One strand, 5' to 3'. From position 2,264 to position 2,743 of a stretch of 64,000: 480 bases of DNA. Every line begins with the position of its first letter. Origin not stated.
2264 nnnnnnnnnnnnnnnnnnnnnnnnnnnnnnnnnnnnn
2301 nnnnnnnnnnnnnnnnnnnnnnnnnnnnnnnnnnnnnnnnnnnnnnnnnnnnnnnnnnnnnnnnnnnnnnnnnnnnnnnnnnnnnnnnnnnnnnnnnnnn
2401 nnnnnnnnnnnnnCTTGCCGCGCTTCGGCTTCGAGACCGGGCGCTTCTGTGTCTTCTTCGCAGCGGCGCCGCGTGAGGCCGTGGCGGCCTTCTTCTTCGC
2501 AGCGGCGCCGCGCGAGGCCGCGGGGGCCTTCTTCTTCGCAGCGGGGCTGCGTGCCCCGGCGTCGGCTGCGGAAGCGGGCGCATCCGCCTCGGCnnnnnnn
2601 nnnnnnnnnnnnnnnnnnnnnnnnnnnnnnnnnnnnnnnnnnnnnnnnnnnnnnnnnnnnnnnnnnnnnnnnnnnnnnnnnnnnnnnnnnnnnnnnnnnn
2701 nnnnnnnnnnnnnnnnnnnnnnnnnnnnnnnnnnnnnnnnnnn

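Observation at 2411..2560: Histone-H1-like Lys/Ala tails on three unrelated proteins; the PolX tail is encoded by a DNA tandem repeat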

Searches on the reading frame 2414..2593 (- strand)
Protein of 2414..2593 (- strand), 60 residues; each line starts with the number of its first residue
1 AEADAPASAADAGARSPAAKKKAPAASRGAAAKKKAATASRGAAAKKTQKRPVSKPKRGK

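Call 45: search_protein_families(library=pfam, proteins=[window:2414-2593:-], max_evalue=10)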
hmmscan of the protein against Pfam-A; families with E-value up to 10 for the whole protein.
seq(60 aa): 0 families
